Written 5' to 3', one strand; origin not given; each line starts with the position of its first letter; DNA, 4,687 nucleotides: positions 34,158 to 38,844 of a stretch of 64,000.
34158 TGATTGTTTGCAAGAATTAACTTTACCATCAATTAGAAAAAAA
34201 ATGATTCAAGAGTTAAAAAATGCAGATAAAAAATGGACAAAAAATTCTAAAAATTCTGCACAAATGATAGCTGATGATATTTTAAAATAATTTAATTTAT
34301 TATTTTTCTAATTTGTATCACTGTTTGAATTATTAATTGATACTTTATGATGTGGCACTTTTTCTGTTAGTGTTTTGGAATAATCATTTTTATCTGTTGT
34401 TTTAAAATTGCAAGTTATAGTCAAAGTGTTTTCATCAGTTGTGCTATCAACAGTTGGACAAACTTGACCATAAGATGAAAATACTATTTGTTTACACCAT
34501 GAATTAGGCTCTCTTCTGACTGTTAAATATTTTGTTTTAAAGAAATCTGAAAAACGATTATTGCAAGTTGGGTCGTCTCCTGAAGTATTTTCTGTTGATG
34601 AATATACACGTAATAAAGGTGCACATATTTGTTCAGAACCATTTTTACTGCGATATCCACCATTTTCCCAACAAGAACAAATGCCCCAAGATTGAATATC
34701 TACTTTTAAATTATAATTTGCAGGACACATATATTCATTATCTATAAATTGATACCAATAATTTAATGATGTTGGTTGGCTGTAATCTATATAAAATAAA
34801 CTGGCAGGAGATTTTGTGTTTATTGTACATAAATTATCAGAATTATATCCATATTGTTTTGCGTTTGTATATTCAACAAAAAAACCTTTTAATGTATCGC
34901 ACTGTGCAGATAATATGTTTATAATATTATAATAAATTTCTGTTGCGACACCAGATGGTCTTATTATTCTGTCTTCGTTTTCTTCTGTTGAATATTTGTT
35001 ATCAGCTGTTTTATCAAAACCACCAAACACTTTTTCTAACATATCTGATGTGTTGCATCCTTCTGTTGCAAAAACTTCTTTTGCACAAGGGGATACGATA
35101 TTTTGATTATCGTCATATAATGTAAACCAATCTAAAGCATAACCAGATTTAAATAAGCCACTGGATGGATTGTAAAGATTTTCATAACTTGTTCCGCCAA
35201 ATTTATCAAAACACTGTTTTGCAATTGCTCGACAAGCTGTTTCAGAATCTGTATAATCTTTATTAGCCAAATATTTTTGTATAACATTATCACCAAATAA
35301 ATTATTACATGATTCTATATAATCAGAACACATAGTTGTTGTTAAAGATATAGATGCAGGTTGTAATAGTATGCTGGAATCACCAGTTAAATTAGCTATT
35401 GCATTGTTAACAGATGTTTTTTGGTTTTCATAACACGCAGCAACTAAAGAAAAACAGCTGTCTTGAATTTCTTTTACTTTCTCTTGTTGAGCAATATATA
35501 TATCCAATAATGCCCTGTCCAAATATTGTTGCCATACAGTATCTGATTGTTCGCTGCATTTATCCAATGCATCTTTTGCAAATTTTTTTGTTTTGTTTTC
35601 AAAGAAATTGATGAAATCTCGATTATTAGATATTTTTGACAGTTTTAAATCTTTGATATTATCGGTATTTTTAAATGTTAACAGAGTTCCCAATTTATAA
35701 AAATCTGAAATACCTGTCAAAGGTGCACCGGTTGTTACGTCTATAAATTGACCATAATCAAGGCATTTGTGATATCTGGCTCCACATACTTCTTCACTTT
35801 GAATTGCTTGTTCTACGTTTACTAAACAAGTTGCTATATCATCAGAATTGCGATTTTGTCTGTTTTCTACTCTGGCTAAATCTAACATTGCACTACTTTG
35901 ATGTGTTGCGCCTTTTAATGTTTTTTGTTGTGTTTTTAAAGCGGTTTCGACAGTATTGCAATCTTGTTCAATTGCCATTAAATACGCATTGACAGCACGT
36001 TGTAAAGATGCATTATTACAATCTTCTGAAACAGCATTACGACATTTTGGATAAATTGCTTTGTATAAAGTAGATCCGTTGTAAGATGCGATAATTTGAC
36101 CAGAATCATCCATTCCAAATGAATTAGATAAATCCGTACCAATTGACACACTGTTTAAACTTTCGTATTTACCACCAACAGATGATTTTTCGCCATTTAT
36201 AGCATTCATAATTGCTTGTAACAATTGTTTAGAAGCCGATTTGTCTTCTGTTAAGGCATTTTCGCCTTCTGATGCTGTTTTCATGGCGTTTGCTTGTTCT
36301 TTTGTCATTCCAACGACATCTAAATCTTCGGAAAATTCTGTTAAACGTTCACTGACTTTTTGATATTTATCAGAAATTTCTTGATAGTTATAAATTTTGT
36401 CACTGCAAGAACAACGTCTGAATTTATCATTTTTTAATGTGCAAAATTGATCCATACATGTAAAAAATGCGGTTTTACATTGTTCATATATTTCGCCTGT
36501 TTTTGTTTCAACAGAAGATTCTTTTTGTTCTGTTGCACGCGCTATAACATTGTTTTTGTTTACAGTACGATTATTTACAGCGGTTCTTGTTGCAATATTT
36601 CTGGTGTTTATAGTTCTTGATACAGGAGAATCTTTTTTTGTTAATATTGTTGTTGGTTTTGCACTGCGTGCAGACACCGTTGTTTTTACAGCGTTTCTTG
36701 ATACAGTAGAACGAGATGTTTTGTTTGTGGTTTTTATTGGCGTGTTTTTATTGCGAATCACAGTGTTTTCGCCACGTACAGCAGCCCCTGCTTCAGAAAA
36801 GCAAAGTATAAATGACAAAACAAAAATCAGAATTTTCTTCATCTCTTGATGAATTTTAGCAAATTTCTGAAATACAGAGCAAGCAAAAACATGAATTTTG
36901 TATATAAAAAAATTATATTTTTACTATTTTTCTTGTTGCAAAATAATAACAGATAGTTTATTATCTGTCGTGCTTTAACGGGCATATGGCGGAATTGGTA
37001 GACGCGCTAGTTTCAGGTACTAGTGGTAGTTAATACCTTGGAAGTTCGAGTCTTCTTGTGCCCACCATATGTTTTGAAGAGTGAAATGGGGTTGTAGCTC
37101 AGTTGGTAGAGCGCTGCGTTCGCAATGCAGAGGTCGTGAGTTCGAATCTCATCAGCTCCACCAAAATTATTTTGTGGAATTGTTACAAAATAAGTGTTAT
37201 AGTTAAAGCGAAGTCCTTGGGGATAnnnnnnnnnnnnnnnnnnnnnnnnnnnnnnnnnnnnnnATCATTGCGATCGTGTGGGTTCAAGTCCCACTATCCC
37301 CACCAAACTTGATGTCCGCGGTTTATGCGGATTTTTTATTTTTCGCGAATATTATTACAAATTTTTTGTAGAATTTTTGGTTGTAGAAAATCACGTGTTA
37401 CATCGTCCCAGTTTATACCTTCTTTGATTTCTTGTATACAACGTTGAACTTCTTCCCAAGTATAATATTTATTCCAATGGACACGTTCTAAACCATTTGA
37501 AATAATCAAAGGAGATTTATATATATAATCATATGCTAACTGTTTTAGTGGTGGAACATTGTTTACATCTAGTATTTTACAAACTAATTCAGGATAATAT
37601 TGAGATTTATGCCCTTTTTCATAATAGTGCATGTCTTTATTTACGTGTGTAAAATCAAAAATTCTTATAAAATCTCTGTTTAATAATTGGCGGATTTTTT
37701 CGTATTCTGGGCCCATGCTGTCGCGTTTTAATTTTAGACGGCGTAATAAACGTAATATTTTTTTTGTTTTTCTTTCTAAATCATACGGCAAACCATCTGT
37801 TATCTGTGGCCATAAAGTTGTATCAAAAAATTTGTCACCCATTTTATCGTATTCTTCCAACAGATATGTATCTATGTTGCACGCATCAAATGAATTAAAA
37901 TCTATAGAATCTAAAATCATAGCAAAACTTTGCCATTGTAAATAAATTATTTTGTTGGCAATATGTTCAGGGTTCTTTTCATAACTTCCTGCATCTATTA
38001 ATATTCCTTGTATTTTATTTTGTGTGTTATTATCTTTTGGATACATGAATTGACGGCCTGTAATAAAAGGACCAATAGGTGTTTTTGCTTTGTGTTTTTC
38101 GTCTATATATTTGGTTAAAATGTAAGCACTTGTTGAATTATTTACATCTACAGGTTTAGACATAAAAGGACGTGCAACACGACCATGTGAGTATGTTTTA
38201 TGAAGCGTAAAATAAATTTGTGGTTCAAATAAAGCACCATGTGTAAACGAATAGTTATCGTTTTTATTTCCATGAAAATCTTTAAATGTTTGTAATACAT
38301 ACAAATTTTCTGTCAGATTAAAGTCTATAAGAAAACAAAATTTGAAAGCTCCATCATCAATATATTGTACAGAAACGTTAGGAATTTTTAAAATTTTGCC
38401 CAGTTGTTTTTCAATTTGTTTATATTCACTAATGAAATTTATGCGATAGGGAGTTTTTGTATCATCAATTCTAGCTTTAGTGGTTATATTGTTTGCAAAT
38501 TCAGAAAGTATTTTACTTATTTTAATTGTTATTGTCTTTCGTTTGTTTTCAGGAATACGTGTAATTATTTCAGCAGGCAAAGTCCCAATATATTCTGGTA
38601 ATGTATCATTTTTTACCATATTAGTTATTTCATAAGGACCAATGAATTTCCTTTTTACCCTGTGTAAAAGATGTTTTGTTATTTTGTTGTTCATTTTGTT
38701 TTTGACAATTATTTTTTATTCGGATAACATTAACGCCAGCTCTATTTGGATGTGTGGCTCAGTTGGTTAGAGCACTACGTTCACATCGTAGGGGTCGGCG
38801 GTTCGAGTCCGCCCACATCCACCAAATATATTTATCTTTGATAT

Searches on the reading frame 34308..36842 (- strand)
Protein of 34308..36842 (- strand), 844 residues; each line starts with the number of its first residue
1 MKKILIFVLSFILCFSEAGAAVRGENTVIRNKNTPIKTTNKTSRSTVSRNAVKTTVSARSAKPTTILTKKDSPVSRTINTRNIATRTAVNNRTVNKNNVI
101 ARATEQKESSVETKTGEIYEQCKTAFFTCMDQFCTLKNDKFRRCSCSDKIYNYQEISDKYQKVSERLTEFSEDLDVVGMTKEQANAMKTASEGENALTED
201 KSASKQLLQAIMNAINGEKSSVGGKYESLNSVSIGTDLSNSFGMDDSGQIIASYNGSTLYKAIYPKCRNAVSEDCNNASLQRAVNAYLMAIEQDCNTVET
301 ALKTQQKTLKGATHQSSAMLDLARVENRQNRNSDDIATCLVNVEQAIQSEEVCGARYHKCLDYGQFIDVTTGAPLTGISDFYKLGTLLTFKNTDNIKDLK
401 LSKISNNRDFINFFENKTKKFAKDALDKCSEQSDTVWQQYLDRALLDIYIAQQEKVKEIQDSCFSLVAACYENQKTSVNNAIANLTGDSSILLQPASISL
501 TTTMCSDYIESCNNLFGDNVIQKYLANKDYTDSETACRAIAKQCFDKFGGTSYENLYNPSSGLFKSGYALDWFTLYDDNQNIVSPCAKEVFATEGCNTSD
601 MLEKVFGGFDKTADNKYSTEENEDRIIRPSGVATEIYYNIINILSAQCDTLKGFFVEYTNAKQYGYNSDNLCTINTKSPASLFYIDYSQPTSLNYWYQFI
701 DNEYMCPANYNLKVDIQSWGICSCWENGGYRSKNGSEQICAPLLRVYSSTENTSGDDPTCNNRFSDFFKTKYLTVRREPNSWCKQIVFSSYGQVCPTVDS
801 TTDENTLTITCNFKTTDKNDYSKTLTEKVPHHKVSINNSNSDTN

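Call 3: search_protein_families(library=pfam, proteins=[window:34308-36842:-], max_evalue=0.1)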
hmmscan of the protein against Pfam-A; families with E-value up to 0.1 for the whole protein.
window:34308-36842:- (844 aa): 1 family
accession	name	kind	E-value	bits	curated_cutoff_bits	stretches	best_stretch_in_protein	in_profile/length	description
PF12691.13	Phage_tail_terminator_6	-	0.079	13.5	23.8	0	200-255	57-111/118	Bacteriophage tail terminator protein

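Call 5: search_protein_families(library=ncbifam, proteins=[window:34308-36842:-], max_evalue=0.1)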
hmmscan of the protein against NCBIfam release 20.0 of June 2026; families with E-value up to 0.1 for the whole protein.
window:34308-36842:- (844 aa): 0 families

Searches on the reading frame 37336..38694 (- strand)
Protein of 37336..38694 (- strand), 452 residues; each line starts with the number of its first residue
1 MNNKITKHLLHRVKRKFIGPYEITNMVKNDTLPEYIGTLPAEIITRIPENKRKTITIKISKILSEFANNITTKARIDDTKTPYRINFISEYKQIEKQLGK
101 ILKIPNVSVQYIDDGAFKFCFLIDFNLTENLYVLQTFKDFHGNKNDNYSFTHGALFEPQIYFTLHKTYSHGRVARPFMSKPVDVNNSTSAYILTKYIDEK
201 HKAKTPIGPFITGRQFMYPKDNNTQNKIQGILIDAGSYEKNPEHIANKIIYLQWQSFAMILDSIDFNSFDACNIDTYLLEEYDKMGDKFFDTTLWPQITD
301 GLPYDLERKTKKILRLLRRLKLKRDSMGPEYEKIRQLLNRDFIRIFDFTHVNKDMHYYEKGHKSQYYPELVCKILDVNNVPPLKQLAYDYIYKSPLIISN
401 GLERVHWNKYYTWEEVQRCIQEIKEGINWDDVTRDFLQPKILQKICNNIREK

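Call 3: search_protein_families(library=pfam, proteins=[window:37336-38694:-], max_evalue=0.1)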
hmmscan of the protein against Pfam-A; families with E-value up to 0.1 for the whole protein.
window:37336-38694:- (452 aa): 1 family
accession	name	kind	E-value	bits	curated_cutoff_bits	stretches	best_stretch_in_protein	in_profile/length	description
PF10884.14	DUF2683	-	0.035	14.8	27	0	47-104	7-59/66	Protein of unknown function (DUF2683)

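Call 5: search_protein_families(library=ncbifam, proteins=[window:37336-38694:-], max_evalue=0.1)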
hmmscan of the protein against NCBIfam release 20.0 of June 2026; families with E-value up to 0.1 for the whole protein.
window:37336-38694:- (452 aa): 0 families
